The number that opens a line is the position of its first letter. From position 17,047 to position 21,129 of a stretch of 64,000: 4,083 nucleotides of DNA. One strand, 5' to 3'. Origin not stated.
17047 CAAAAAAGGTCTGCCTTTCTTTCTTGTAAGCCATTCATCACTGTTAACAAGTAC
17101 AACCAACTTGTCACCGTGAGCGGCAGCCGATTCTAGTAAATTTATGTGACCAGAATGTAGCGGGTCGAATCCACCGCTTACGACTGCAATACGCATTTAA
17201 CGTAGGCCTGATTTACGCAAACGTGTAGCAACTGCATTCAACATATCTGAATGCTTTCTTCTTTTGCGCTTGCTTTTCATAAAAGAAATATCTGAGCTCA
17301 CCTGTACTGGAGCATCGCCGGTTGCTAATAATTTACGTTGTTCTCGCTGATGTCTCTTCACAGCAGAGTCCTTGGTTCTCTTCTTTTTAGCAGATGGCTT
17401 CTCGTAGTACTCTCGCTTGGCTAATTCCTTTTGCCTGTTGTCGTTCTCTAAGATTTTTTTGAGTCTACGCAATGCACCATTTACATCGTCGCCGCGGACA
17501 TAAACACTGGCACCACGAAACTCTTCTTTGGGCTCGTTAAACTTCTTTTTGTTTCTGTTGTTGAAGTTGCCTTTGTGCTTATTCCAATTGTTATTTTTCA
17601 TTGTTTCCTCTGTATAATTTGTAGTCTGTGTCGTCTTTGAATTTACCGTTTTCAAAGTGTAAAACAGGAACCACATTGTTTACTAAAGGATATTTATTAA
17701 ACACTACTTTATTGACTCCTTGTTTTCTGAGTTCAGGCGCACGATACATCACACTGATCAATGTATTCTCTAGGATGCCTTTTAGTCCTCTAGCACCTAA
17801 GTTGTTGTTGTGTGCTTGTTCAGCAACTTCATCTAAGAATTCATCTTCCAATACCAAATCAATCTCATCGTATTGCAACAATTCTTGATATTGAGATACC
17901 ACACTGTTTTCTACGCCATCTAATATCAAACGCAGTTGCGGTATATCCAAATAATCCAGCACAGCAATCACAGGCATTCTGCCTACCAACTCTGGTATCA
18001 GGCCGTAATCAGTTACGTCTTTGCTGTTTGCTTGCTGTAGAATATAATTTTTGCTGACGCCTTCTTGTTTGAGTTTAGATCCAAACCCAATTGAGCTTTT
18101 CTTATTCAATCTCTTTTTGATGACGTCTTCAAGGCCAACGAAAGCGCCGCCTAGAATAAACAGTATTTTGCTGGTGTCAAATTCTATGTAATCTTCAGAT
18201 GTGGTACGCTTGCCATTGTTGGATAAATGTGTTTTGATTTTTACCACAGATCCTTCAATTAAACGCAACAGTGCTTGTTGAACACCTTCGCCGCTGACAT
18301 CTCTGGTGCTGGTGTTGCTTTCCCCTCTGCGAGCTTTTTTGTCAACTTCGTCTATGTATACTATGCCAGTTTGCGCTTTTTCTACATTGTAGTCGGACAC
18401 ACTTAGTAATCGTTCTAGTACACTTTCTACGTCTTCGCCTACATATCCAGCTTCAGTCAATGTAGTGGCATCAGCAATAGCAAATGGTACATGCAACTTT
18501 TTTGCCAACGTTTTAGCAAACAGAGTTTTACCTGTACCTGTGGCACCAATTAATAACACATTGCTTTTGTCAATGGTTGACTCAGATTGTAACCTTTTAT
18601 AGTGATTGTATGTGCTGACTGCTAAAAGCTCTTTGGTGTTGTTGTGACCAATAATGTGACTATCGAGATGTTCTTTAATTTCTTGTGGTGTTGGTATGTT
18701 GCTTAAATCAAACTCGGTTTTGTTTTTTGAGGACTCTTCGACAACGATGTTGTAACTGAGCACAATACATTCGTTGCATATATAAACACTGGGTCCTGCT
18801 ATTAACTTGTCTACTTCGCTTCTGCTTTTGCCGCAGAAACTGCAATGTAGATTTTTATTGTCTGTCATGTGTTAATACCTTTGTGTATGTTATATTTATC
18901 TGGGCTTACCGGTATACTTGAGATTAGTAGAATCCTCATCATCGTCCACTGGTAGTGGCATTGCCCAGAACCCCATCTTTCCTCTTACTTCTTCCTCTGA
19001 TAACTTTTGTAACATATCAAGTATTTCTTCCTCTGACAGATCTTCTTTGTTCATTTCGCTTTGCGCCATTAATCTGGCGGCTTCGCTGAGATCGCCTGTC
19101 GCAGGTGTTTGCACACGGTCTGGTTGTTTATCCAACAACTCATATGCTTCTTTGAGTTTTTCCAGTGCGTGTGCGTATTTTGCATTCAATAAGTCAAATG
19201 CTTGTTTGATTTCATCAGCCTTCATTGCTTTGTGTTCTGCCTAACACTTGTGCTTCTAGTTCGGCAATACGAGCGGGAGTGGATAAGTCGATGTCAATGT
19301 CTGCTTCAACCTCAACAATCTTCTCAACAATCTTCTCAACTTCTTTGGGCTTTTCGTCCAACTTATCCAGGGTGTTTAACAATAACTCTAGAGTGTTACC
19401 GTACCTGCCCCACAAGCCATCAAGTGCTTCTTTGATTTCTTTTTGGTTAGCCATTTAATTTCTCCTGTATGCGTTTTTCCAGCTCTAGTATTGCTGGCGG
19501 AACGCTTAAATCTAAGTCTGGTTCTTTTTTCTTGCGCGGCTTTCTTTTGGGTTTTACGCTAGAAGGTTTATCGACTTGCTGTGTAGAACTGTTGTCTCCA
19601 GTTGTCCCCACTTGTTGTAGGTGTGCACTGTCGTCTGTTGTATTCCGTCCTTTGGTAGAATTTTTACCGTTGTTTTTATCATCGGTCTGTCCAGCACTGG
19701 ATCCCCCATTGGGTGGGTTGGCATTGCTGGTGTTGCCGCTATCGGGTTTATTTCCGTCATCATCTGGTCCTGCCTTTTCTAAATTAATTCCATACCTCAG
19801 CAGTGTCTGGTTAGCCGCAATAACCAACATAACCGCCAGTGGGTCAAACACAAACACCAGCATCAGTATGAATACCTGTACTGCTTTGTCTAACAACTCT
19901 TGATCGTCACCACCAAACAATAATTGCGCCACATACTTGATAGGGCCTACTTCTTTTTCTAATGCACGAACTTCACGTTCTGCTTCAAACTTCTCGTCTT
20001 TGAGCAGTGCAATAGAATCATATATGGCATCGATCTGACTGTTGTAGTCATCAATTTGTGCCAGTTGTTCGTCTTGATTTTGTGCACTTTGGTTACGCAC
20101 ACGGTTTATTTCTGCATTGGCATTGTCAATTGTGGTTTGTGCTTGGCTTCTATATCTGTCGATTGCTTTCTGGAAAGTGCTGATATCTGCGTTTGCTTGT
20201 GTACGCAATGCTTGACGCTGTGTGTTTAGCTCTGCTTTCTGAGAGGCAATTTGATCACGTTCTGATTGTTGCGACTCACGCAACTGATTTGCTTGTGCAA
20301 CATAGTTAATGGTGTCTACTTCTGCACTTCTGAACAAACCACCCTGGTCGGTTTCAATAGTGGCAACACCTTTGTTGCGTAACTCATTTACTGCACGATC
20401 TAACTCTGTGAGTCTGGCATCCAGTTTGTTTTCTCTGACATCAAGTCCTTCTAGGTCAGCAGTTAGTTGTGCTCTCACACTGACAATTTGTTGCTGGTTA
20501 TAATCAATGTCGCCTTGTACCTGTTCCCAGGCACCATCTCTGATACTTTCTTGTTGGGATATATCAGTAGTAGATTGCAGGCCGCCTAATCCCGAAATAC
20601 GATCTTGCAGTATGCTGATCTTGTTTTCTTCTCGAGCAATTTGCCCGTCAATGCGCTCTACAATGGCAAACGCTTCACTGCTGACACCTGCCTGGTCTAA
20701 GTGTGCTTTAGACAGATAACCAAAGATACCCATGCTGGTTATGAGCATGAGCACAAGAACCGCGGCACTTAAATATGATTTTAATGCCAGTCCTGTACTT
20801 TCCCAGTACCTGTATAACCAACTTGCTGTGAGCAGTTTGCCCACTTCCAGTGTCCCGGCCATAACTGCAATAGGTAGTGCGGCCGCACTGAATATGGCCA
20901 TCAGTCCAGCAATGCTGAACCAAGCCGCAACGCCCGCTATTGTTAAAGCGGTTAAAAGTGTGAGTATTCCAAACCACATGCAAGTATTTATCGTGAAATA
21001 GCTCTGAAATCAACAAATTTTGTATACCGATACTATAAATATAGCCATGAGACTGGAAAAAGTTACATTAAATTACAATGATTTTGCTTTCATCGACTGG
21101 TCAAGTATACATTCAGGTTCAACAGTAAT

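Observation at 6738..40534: Candidate new system: late promoters positioned to make leaderless mRNAs, in a phage that encodes its own bS21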

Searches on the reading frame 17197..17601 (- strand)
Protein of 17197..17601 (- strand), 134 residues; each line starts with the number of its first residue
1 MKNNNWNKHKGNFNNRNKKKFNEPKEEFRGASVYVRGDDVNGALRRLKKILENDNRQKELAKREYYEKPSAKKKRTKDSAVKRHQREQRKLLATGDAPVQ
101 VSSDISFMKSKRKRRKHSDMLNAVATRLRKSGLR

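Call 69: search_dna_similar(query=window:17197-17601:-, collection=phages, mode=protein, max_rows=60, max_evalue=0.001)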
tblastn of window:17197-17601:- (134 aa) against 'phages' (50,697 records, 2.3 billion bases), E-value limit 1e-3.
Records with a match: 25; places in all: 25; records where one place covers at least 80% of the query: 0.
Best place of each record, by identity: <60% 25.
By first word of the organism name: Pseudomonas 11; Methylophilales 4; Klebsiella 4; Pelagibacter 2; Acinetobacter 2; Salicola 1; Salmonella 1.
By host as written in the record: Pseudomonas aeruginosa PAO1 5; - 5; Methylophilales_sp._H5P1 4; Pseudomonas aeruginosa 3; Candidatus Pelagibacter ubique HTCC1062 2; Klebsiella pneumoniae ST147-VIM1 2; Klebsiella pneumoniae ST13-OXA48 2; Salicola sp. PV4 1; and 1 more.
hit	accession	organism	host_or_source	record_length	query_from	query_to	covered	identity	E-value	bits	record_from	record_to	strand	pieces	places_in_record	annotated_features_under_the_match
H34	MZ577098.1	Methylophilales phage Melnitz-3 EXVC039M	Methylophilales_sp._H5P1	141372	30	91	46%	43.8%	1e-4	46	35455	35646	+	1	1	30S ribosomal S21 protein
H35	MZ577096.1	Methylophilales phage Melnitz-2 EXVC040M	Methylophilales_sp._H5P1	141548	30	91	46%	43.8%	1e-4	46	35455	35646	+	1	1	30S ribosomal S21 protein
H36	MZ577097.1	Methylophilales phage Melnitz EXVC044M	Methylophilales_sp._H5P1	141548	30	91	46%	43.8%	1e-4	46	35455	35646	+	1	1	30S ribosomal S21 protein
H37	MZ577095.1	Methylophilales phage Melnitz-1 EXVC043M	Methylophilales_sp._H5P1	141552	30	91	46%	43.8%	1e-4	46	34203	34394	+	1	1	hypothetical protein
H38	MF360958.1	Salicola phage SCTP-2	Salicola sp. PV4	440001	29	90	46%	43.5%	8e-6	49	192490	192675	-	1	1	193: hypothetical protein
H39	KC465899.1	Pelagibacter phage HTVC008M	Candidatus Pelagibacter ubique HTCC1062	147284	32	83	39%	48.1%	2e-4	45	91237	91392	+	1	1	30S ribosomal protein S21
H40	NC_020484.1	Pelagibacter phage HTVC008M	Candidatus Pelagibacter ubique HTCC1062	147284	32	83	39%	48.1%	2e-4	45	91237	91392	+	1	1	ribosomal protein S21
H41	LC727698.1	Pseudomonas phage sp. 30-3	Pseudomonas aeruginosa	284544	30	83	40%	46.3%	4e-4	44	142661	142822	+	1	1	hypothetical protein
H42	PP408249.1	Pseudomonas phage vB_Pa-PAC2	Pseudomonas aeruginosa PAO1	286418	30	83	40%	46.3%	4e-4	44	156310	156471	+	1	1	30S ribosomal protein S21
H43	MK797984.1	Pseudomonas phage vB_PaeM_PA5oct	-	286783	30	83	40%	46.3%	4e-4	44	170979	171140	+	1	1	30S ribosomal protein S21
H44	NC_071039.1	Pseudomonas phage vB_PaeM_PA5oct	-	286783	30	83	40%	46.3%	4e-4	44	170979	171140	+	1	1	ribosomal protein S21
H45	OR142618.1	Pseudomonas phage Callisto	Pseudomonas aeruginosa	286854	30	83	40%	46.3%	4e-4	44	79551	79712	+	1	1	hypothetical protein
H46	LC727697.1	Pseudomonas phage sp. 30-2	Pseudomonas aeruginosa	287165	30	83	40%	46.3%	4e-4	44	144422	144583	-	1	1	hypothetical protein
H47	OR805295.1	Pseudomonas phage Paride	Pseudomonas aeruginosa PAO1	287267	30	83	40%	46.3%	4e-4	44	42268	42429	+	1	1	ribosomal protein S21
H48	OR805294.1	Pseudomonas phage Ettore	Pseudomonas aeruginosa PAO1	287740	30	83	40%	46.3%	4e-4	44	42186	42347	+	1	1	ribosomal protein S21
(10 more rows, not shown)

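Call 70: get_annotated_region(hit=H36, flank=100)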
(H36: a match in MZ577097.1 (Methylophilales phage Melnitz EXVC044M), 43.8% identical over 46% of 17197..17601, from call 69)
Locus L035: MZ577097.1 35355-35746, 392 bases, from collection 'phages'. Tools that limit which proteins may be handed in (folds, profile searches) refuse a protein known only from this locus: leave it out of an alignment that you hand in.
description: Methylophilales phage Melnitz EXVC044M, complete genome.
organism: Methylophilales phage Melnitz EXVC044M (NCBI taxid 2832338)
taxonomy: Viruses; Duplodnaviria; Heunggongvirae; Uroviricota; Caudoviricetes; Kyanoviridae
host: Methylophilales_sp._H5P1; source: -; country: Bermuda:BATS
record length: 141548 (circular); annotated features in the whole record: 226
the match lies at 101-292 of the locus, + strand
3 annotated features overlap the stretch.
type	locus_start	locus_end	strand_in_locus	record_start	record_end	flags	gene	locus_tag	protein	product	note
tRNA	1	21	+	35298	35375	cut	-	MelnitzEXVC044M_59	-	tRNA-Arg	tRNA-Arg(tct)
CDS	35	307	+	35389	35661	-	-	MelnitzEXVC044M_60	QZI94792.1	30S ribosomal S21 protein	-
CDS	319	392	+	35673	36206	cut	-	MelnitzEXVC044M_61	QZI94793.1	hypothetical protein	-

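Call 71: get_annotated_region(hit=H44, flank=100)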
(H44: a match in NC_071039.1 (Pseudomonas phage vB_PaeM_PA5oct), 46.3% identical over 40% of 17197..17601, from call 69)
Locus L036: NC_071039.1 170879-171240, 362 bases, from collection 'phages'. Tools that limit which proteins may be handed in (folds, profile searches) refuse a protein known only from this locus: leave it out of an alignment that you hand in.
description: Pseudomonas phage vB_PaeM_PA5oct, complete genome.
organism: Pseudomonas phage vB_PaeM_PA5oct (NCBI taxid 2163605)
taxonomy: Viruses; Duplodnaviria; Heunggongvirae; Uroviricota; Caudoviricetes; Arenbergviridae; Wroclawvirus; Wroclawvirus PA5oct
host: -; source: -; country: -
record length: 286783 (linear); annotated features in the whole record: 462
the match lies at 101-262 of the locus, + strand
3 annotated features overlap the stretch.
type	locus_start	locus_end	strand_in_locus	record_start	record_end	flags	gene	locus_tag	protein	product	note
CDS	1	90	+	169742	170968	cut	-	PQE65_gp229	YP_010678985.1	porphyrin biosynthesis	ATP-dependent Clp protease ATP-binding subunit ClpX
CDS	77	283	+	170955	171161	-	-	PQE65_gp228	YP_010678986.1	ribosomal protein S21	-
CDS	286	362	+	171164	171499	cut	-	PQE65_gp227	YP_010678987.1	hypothetical protein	-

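Call 100: search_protein_families(library=pfam, proteins=[window:17197-17601:-], max_evalue=0.01)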
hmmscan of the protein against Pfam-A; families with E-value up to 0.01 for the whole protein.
window:17197-17601:- (134 aa): 1 family
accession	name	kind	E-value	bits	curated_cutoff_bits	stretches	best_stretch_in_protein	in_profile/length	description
PF01165.25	Ribosomal_S21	-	9.4e-13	48.1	27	1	33-84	2-54/55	Ribosomal protein S21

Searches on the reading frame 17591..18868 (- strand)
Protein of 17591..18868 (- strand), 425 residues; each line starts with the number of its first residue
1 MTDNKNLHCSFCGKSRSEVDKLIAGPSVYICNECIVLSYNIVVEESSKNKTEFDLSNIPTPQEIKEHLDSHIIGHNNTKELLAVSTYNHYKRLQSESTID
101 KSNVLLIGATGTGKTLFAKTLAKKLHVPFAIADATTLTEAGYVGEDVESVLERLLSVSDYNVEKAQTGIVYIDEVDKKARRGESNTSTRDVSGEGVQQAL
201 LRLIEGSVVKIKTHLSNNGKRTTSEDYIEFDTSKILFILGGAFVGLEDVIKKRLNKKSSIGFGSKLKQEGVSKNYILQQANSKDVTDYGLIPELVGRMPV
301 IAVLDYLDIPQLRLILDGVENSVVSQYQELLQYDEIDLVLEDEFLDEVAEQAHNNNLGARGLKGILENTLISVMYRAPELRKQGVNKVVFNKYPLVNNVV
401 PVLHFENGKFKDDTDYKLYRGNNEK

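Call 16: search_protein_families(library=phrogs, proteins=[window:17591-18868:-], max_evalue=0.001)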
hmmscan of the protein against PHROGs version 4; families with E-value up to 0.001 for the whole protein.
window:17591-18868:- (425 aa): 16 families
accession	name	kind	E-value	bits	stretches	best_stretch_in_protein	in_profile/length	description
phrog_4339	-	unknown function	1.9e-89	302.3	2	159-387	349-521/552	-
phrog_5534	-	unknown function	9.5e-20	71.9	1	102-255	28-166/273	-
phrog_6797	-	unknown function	6.9e-13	49.8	1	4-49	61-106/107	-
phrog_3757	-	unknown function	4.8e-11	43.7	1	50-182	77-200/367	-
phrog_4871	-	other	1.3e-10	41.4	1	279-371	636-725/764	ATP-dependent protease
phrog_8638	-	unknown function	2.5e-09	37.3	1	104-180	308-378/568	-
phrog_10401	-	other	1.6e-08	34.7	1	99-177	458-529/667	ATPase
phrog_12435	-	other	8.4e-08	33.1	1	3-42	2-41/65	protease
phrog_168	-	DNA, RNA and nucleotide metabolism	5e-07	30.7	1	72-178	23-112/314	clamp loader of DNA polymerase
phrog_30773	-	unknown function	5.9e-06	25.9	1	98-181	194-270/666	-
phrog_5259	-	unknown function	6.1e-06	26.9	1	7-51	11-58/70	-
phrog_9172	-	unknown function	6.9e-06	26.1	1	63-192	66-194/509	-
phrog_11838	-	DNA, RNA and nucleotide metabolism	1.9e-05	25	1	101-181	40-113/420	clamp loader of DNA polymerase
phrog_5846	-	DNA, RNA and nucleotide metabolism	7.8e-05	23.1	1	72-176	18-104/380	clamp loader of DNA polymerase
phrog_249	-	moron, auxiliary metabolic gene and host takeover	8.7e-05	23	1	65-144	102-171/380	porphyrin biosynthesis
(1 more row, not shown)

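Call 17: search_protein_families(library=pfam, proteins=[window:17591-18868:-], max_evalue=0.001)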
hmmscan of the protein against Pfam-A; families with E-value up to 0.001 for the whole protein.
window:17591-18868:- (425 aa): 9 families
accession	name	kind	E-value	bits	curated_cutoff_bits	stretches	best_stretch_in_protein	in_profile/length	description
PF07724.20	AAA_2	-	1.1e-26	94.3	27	1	101-301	3-166/166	AAA domain (Cdc48 subfamily)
PF06689.19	zf-C4_ClpX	-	2.3e-18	66.2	27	1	8-43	2-38/39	ClpX C4-type zinc finger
PF00004.35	AAA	-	2.4e-14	54.3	21.2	1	104-209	1-97/131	ATPase family associated with various cellular activities (AAA)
PF00493.29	MCM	-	7.7e-08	32.1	23.3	1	62-181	16-136/224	MCM P-loop domain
PF10431.15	ClpB_D2-small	-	4.1e-07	30.4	21.9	1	320-377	11-67/81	C-terminal, D2-small domain, of ClpB protein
PF12775.13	AAA_7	-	0.00012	22.1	25.8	1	96-176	28-110/181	P-loop containing dynein motor region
PF07728.20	AAA_5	-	0.00023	21.6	22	1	103-177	1-77/139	AAA domain (dynein-related subfamily)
PF13401.12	AAA_22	-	0.00034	21.4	27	0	101-141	5-48/130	AAA domain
PF00158.32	Sigma54_activat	-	0.00043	20.4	20.2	0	96-124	17-45/168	Sigma-54 interaction domain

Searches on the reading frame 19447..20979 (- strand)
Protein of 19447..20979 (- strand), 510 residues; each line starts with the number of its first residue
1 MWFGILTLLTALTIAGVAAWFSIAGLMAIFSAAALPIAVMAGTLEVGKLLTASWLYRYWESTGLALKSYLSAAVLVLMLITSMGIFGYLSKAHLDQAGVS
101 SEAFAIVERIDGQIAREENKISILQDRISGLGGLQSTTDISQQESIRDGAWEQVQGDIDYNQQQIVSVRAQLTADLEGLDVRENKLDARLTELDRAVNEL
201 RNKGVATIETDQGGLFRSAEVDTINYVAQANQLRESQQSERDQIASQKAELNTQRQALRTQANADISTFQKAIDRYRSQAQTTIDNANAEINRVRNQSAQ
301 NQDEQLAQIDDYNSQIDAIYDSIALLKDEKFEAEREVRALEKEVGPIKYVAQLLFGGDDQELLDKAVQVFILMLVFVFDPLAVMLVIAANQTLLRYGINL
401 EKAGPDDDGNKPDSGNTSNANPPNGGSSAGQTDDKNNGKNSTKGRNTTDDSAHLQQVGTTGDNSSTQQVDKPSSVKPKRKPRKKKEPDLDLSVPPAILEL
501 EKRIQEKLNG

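Call 14: search_protein_families(library=pfam, proteins=[window:19447-20979:-], max_evalue=0.01)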
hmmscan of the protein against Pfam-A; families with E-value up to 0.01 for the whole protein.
window:19447-20979:- (510 aa): 1 family
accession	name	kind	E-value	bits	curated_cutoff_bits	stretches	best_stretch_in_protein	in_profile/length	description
PF05565.16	Sipho_Gp157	-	0.0087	16.5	28.6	1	137-209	18-89/162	Siphovirus Gp157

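Call 15: search_protein_families(library=phrogs, proteins=[window:19447-20979:-], max_evalue=0.001)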
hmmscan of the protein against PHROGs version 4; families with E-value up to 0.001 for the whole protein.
window:19447-20979:- (510 aa): 0 families
